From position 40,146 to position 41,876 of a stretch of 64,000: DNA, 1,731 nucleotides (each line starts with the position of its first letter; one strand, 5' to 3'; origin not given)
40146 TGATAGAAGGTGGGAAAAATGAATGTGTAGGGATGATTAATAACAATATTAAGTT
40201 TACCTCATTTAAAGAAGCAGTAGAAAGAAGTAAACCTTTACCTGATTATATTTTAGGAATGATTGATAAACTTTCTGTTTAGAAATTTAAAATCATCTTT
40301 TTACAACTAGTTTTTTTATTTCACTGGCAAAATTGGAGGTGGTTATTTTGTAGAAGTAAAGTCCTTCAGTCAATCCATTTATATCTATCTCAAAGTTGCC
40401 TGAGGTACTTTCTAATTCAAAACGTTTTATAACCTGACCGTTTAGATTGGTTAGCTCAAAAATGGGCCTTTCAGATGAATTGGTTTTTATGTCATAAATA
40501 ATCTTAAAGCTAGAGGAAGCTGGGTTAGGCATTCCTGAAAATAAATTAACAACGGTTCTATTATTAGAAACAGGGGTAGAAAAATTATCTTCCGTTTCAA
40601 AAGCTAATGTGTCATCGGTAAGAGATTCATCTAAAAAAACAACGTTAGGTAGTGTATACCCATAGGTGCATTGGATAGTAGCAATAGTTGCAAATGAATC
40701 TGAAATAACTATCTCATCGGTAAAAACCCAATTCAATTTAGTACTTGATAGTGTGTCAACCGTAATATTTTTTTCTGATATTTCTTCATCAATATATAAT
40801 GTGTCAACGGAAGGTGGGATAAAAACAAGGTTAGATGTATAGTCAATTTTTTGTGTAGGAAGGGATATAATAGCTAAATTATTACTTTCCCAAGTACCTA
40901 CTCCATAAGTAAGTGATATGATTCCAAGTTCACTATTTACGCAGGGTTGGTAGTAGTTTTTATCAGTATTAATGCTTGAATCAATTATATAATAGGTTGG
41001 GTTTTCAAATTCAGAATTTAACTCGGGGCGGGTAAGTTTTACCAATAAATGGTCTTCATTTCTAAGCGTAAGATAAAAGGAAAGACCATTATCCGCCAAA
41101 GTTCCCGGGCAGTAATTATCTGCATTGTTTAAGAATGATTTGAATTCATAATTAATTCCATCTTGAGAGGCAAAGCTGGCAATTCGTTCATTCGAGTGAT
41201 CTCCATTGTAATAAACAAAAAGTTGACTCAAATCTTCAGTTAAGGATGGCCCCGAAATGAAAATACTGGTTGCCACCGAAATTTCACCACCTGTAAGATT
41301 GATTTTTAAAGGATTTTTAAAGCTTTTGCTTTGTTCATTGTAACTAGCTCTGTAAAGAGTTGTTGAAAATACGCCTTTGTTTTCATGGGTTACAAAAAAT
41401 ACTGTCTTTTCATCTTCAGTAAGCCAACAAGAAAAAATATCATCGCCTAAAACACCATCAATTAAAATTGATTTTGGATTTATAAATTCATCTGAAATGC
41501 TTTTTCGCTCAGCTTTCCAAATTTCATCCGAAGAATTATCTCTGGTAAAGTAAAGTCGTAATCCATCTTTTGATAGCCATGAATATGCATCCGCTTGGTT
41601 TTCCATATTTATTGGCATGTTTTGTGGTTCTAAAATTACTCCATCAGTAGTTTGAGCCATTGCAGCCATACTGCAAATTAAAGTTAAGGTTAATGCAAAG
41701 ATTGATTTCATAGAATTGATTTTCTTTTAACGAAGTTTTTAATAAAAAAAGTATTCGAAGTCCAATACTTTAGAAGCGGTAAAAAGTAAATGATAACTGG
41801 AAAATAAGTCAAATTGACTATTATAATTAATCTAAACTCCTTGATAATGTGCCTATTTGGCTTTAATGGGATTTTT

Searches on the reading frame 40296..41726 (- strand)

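Call 71: search_protein_families(library=pfam, proteins=[window:40296-41726:-], max_evalue=0.001)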
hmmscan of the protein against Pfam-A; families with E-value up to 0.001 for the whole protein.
window:40296-41726:- (477 aa): 2 families
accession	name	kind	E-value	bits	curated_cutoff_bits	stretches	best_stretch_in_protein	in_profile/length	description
PF18962.6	Por_Secre_tail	-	3e-11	43.9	27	1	400-475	3-75/75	Secretion system C-terminal sorting domain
PF23623.1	GBD_IRG7_N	-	0.00088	19.9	27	0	405-462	22-79/95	IRG7 N-terminal galactose binding domain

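Call 73: search_protein_families(library=ncbifam, proteins=[window:40296-41726:-], max_evalue=0.00001)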
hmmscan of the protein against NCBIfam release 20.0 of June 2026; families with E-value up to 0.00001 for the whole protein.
window:40296-41726:- (477 aa): 2 families
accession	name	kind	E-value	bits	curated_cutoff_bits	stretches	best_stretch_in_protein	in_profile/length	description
TIGR04183.1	Por_Secre_tail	domain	7.8e-11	41.8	23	1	400-476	3-72/72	T9SS type A sorting domain-containing protein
NF038113.1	T9SSA_dep_M36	equivalog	6.9e-07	27.8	885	1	367-475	762-868/869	T9SS-dependent M36 family metallopeptidase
